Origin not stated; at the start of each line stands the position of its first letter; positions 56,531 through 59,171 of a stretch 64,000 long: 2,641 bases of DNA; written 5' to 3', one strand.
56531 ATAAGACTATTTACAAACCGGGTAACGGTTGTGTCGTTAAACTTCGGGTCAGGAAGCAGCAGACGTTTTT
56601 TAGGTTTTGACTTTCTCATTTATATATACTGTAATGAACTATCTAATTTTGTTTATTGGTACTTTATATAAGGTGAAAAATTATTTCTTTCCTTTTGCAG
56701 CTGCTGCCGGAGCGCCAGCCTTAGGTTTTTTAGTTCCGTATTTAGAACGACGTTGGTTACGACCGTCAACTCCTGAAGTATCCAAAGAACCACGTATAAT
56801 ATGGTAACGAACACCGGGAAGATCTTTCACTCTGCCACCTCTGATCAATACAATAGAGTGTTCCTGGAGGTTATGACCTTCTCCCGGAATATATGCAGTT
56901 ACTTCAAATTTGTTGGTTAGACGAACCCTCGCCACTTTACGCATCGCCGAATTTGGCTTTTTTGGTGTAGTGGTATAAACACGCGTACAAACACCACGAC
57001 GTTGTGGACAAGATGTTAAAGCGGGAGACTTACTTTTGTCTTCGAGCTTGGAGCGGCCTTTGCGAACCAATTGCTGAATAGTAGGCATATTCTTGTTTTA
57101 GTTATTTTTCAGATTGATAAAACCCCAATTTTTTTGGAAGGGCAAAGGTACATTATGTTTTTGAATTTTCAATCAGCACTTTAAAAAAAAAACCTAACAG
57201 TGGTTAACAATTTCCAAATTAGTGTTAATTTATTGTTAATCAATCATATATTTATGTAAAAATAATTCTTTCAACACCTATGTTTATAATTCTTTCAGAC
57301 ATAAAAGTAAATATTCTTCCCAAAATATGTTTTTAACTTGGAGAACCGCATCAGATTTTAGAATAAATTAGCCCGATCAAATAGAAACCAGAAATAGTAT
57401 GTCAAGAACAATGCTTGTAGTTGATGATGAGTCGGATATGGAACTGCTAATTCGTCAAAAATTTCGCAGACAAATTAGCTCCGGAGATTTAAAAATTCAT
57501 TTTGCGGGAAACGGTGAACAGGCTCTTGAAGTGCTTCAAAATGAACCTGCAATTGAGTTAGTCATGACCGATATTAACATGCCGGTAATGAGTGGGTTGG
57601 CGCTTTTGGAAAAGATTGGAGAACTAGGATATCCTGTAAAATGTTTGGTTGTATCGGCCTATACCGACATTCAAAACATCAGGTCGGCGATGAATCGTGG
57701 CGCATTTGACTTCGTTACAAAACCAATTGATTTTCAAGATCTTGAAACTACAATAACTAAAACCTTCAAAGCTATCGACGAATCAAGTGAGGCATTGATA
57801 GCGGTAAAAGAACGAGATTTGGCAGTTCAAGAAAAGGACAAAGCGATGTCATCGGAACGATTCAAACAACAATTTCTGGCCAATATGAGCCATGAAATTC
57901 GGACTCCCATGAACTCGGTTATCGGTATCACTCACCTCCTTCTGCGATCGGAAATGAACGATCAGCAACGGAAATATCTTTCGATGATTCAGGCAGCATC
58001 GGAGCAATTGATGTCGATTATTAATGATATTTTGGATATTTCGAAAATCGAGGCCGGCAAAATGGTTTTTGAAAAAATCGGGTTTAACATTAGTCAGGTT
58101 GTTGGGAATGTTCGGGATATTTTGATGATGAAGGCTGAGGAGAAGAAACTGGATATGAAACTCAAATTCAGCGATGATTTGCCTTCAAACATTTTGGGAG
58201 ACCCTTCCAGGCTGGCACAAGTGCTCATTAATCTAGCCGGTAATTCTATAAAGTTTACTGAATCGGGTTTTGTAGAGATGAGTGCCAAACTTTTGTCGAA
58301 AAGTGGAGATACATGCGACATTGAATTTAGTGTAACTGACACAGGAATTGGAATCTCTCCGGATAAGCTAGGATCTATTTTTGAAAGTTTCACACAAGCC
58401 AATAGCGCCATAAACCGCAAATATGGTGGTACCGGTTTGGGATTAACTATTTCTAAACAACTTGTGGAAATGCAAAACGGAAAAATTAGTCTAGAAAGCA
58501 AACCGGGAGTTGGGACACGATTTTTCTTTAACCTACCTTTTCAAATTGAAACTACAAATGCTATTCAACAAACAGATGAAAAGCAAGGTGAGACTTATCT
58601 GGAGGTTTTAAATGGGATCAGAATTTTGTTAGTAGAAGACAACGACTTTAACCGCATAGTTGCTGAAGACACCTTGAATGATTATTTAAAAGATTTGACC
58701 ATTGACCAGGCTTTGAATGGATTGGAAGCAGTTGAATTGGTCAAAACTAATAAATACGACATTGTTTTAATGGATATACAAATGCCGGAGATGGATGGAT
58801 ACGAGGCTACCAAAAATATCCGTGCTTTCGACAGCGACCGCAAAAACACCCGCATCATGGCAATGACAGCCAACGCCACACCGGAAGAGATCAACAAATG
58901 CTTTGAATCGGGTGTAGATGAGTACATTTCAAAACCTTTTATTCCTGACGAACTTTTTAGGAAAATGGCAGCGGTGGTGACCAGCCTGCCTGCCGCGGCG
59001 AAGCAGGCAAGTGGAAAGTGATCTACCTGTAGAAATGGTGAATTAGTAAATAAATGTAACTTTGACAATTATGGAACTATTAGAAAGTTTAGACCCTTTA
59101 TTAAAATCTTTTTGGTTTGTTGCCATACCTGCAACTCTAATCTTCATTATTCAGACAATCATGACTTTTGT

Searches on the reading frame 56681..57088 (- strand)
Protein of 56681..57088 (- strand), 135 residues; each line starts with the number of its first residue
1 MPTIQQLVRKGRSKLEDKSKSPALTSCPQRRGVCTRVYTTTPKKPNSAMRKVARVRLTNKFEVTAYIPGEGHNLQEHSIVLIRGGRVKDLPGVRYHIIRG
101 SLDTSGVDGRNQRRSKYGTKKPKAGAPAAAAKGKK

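Call 37: find_encoding_contigs(protein=window:56681-57088:-, flank=10000, max_places=10)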
Protein window:56681-57088:- (135 aa): 8 contigs read that carry it; 8 places shown.
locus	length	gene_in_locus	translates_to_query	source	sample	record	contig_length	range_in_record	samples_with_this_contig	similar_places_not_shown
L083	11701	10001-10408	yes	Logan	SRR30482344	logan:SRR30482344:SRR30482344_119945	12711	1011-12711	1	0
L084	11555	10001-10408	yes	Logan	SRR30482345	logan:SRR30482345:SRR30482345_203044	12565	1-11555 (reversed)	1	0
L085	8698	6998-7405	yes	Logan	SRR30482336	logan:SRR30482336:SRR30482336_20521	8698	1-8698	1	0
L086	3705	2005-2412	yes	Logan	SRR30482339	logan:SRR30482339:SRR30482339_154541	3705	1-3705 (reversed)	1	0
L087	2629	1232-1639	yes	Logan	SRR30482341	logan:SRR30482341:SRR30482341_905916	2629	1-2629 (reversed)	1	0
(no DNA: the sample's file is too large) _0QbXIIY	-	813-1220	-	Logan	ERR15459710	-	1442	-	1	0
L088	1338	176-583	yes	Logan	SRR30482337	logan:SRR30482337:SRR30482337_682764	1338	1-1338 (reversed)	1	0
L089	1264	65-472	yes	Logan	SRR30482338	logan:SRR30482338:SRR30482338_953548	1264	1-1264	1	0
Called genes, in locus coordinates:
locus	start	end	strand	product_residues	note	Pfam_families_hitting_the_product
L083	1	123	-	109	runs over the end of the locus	-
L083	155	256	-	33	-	-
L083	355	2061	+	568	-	PF00657:Lipase_GDSL (weak), PF13472:Lipase_GDSL_2, PF18962:Por_Secre_tail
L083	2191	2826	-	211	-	PF09335:VTT_dom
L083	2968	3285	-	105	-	PF12895:ANAPC3 (weak), PF13181:TPR_8 (faint), PF13431:TPR_17 (faint), PF14559:TPR_19 (weak)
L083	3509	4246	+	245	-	PF01012:ETF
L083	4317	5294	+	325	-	PF01012:ETF, PF00766:ETF_alpha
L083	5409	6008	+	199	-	PF02577:BFN_dom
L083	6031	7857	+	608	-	PF01773:Nucleos_tra2_N, PF07670:Gate, PF07662:Nucleos_tra2_C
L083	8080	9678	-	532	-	PF00072:Response_reg, PF00512:HisKA, PF02518:HATPase_c, PF00072:Response_reg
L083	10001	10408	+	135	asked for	PF00164:Ribosom_S12_S23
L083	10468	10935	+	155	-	PF00177:Ribosomal_S7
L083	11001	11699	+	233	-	?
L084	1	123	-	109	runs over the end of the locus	-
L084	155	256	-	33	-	-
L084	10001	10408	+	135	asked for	PF00164:Ribosom_S12_S23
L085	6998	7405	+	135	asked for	PF00164:Ribosom_S12_S23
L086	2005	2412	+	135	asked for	PF00164:Ribosom_S12_S23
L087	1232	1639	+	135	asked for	PF00164:Ribosom_S12_S23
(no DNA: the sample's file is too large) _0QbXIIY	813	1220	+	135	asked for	PF00164:Ribosom_S12_S23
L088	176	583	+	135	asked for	PF00164:Ribosom_S12_S23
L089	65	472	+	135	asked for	PF00164:Ribosom_S12_S23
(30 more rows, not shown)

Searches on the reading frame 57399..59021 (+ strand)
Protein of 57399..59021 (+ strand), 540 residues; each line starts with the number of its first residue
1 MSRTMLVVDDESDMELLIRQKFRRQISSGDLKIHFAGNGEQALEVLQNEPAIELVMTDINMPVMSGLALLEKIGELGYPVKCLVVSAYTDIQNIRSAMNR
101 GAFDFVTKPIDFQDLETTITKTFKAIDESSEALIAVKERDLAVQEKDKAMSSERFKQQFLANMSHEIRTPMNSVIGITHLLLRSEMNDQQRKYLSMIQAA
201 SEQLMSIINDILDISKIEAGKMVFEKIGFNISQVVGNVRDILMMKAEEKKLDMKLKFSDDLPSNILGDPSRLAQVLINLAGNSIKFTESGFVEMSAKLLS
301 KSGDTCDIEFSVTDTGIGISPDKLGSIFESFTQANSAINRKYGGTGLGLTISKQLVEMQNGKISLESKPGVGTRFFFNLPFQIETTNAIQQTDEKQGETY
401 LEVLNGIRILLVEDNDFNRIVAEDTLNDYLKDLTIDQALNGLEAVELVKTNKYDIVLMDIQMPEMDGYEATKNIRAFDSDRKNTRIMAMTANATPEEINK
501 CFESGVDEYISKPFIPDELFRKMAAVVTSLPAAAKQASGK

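Call 68: find_related_loci(query=window:57399-59021:+, collection=metagenome_contigs, flank=10000)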
Query window:57399-59021:+ (540 aa) in metagenome_contigs; peptide patterns used: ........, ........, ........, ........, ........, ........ (x = any residue, [..] = any of these).
600 stretches matched a pattern (row limit reached: there are more); 600 encode a relative of the query (tblastn E <= 1e-3); the best 80 are kept; 80 distinct loci.
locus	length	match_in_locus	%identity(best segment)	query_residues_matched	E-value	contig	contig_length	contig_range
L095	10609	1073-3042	53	5-526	7e-176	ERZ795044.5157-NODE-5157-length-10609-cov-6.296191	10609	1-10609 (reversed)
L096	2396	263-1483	46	119-533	2e-118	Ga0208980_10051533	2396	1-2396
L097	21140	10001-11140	47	144-523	4e-110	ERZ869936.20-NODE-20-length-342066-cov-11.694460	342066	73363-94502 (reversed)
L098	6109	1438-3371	46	36-527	4e-104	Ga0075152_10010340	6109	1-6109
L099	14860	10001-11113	45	144-521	9e-101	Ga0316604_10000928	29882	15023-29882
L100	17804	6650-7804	46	133-523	5e-100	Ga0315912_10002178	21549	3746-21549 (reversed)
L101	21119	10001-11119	47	148-527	5e-99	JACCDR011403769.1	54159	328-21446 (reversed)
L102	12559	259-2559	42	156-530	4e-98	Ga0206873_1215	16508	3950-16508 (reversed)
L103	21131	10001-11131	44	5-524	6e-95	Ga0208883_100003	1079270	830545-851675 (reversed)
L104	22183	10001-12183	41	143-531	5e-95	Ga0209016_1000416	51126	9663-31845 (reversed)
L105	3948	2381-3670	41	94-520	3e-95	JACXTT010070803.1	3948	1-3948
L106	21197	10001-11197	44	138-538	9e-94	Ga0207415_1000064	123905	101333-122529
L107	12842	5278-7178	42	149-527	4e-93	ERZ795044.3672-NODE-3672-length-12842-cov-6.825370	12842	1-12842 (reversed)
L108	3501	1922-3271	40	88-523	4e-94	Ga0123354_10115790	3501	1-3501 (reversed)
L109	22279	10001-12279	36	2-530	1e-92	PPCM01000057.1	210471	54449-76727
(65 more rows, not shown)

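Call 85: list_cluster_members(proteins=[window:57399-59021:+, window:53958-56096:-, window:32341-33918:+, window:30343-31527:-, window:26187-27533:-, window:27535-28485:-, window:37515-38645:-, window:11157-13484:-, window:7647-8984:-, window:6087-7628:-])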
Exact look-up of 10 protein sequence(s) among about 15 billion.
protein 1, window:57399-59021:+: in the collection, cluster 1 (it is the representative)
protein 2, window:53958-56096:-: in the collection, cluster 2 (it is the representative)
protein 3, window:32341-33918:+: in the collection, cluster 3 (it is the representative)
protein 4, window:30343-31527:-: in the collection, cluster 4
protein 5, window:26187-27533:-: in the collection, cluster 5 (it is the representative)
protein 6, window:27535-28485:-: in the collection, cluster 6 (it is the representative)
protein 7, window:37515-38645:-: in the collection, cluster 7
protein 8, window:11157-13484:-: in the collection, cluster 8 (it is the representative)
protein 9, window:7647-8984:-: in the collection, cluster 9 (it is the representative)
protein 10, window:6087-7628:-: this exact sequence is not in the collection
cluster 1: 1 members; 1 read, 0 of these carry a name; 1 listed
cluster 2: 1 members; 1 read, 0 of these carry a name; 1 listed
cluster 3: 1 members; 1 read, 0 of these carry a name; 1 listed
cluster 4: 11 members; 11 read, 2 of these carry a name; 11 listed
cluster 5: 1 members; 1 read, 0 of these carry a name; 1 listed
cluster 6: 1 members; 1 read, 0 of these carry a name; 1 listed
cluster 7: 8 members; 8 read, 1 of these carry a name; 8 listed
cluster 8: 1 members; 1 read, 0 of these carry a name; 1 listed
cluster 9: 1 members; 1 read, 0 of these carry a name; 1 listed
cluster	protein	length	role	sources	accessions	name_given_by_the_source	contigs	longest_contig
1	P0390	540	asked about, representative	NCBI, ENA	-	-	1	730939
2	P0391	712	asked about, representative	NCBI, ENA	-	-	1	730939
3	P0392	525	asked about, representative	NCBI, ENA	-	-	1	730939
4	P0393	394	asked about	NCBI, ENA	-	-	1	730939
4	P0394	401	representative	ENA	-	-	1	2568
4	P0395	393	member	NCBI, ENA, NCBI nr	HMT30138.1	MAG TPA: homogentisate 1,2-dioxygenase [Bacteroidia bacterium] | homogentisate 1,2-dioxygenase [Bacteroidia bacterium]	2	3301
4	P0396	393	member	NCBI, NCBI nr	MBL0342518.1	MAG: homogentisate 1,2-dioxygenase [Bacteroidetes bacterium] | homogentisate 1,2-dioxygenase [Bacteroidota bacterium]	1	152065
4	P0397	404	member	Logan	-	-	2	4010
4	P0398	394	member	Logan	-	-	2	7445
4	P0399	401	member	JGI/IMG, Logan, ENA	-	-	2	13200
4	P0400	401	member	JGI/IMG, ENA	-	-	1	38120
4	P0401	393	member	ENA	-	-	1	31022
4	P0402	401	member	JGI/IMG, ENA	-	-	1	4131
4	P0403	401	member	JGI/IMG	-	-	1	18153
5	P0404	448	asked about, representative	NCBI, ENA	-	-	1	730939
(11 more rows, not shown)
